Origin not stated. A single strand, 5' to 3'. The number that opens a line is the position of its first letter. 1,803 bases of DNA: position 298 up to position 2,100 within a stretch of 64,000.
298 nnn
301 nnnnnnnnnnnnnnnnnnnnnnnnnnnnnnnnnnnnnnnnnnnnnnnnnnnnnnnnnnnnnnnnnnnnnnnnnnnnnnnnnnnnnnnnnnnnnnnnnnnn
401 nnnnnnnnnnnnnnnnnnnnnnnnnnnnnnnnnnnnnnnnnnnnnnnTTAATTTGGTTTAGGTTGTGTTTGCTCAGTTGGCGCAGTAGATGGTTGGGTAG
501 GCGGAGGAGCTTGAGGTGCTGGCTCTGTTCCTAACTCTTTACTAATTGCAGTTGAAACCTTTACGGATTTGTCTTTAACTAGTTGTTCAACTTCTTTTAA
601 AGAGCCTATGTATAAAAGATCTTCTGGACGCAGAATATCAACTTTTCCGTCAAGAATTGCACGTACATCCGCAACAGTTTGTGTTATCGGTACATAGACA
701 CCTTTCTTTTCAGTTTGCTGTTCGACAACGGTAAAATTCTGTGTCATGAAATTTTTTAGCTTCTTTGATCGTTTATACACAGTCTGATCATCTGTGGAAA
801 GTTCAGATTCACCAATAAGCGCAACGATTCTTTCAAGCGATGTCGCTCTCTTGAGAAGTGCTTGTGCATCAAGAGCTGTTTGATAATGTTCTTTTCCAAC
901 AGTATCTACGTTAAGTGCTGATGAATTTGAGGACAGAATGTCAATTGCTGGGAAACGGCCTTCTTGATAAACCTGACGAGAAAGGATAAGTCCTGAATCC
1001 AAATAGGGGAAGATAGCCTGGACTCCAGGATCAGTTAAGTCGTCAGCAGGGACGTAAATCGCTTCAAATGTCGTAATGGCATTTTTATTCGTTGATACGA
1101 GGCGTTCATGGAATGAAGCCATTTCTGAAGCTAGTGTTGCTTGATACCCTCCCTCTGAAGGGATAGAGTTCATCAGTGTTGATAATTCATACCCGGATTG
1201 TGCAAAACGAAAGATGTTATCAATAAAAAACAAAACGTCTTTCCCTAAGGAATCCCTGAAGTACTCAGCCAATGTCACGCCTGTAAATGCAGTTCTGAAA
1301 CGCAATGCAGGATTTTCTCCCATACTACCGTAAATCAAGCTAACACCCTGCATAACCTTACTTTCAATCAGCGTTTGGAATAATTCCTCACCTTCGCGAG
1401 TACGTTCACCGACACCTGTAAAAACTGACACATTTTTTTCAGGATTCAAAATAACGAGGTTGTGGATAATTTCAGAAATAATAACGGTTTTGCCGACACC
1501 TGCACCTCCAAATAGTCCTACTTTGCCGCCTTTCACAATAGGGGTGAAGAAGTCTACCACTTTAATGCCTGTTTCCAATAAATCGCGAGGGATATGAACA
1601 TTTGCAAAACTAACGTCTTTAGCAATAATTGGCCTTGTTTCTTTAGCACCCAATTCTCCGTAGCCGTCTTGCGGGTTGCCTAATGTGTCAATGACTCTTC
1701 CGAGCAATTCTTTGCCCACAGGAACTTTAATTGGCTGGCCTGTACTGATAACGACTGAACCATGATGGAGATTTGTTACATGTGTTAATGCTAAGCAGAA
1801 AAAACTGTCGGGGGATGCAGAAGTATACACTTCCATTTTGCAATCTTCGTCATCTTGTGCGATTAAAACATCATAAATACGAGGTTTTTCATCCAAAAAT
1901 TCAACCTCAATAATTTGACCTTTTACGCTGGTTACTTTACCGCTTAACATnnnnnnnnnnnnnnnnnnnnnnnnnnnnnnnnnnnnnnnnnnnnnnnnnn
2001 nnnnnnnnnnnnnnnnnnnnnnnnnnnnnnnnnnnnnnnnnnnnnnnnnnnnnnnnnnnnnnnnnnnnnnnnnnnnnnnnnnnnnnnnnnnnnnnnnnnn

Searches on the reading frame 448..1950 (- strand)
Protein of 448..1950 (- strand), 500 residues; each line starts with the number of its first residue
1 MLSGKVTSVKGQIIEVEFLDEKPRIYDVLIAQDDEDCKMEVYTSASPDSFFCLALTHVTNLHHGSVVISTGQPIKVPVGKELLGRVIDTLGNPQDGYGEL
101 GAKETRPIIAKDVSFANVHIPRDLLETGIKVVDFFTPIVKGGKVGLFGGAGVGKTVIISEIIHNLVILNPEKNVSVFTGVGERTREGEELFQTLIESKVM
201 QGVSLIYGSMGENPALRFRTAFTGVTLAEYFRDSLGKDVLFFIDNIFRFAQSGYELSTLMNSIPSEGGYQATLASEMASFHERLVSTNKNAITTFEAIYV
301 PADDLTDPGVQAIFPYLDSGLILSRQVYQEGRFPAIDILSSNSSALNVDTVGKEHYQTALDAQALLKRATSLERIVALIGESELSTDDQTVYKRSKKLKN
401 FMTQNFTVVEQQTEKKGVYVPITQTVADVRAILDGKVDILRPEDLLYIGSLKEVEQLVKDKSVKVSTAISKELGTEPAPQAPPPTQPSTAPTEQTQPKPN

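Call 52: search_protein_families(library=pfam, proteins=[window:448-1950:-], max_evalue=0.00001)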
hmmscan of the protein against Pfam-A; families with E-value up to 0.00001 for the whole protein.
window:448-1950:- (500 aa): 2 families
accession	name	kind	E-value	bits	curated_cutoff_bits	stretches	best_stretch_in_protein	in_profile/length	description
PF00006.31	ATP-synt_ab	-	5.1e-63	213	29.5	1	128-343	1-213/213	ATP synthase alpha/beta family, nucleotide-binding domain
PF22919.1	ATP-synt_VA_C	-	7.6e-12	45.6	24.7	1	350-413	7-71/101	C-terminal domain of V and A type ATP synthase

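Call 53: list_cluster_members(proteins=[window:451-1950:-, window:2881-4374:-, window:54449-55663:+, window:58471-59805:+, window:44820-46223:-])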
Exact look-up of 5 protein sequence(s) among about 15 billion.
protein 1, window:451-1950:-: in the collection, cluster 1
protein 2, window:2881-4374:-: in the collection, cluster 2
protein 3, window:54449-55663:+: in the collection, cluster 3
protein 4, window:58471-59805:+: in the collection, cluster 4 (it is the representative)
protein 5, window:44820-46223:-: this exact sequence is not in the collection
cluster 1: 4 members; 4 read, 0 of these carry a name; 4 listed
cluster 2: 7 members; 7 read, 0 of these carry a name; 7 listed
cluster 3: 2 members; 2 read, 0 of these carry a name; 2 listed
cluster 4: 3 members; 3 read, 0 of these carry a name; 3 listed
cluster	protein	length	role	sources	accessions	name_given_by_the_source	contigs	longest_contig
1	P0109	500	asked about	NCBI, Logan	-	-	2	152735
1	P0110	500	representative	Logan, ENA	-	-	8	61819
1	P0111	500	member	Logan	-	-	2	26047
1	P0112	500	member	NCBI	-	-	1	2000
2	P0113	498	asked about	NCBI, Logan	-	-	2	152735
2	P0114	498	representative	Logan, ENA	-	-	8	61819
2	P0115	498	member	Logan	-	-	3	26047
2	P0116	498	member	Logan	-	-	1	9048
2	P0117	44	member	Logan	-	-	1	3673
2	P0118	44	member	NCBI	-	-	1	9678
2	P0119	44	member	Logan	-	-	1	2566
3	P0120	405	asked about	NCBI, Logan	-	-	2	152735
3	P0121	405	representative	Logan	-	-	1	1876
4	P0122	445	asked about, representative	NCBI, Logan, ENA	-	-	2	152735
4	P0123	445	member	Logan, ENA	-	-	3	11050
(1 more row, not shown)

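Call 55: find_encoding_contigs(protein=window:451-1950:-, flank=500, max_places=4)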
Protein window:451-1950:- (500 aa): 3 contigs read that carry it; 2 places shown.
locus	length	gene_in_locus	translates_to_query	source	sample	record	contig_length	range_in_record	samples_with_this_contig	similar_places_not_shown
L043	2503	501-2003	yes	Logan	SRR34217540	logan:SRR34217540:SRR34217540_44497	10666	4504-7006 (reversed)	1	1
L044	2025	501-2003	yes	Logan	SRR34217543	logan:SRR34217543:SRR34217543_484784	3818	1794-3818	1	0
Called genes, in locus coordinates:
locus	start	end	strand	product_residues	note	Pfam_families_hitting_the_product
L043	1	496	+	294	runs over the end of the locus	PF00231:ATP-synt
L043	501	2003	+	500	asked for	PF00006:ATP-synt_ab, PF22919:ATP-synt_VA_C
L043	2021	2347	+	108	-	PF02823:ATP-synt_DE_N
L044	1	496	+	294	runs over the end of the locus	PF00231:ATP-synt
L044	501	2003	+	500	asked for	PF00006:ATP-synt_ab, PF22919:ATP-synt_VA_C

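Call 56: find_homologous_proteins(query=window:451-1950:-, max_evalue=1e-50)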
Query window:451-1950:- (500 aa): 8000 proteins with E <= 1e-50 among 8000 candidates; the best 120 are listed.
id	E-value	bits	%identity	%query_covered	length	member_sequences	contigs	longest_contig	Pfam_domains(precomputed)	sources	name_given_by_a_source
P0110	0.0e+0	1087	99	100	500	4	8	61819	PF00006.32,PF22919.2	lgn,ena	-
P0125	1.2e-269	913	85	98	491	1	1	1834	PF00006.32,PF22919.2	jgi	jgi:F-type H+-transporting ATPase subunit beta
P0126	1.2e-268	910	87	94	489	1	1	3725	PF00006.32,PF22919.2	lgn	-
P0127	6.7e-268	907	90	91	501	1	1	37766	PF00006.32,PF22919.2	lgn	-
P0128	3.7e-267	905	91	90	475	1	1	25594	PF00006.32,PF22919.2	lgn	-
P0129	2.9e-264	895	83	99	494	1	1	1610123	PF00006.32,PF22919.2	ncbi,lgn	-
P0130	3.6e-263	891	82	98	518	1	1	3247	PF00006.32,PF22919.2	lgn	-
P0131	6.0e-263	891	86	92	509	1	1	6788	PF00006.32,PF22919.2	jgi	jgi:F-type H+-transporting ATPase subunit beta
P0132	8.4e-263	890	81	100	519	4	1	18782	PF00006.32,PF22919.2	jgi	jgi:F-type H+/Na+-transporting ATPase subunit beta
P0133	5.7e-261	884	81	100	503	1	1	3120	PF00006.32,PF22919.2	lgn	-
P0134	6.1e-261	884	82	98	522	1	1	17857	PF00006.32,PF22919.2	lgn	-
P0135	2.3e-260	882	84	92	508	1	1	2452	PF00006.32,PF22919.2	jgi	jgi:F-type H+-transporting ATPase subunit beta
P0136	2.8e-260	882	86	92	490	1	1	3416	PF00006.32,PF22919.2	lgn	-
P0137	1.2e-259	880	79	100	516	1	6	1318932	PF00006.32,PF22919.2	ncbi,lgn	-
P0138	4.9e-259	878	80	100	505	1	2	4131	PF00006.32,PF22919.2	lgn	-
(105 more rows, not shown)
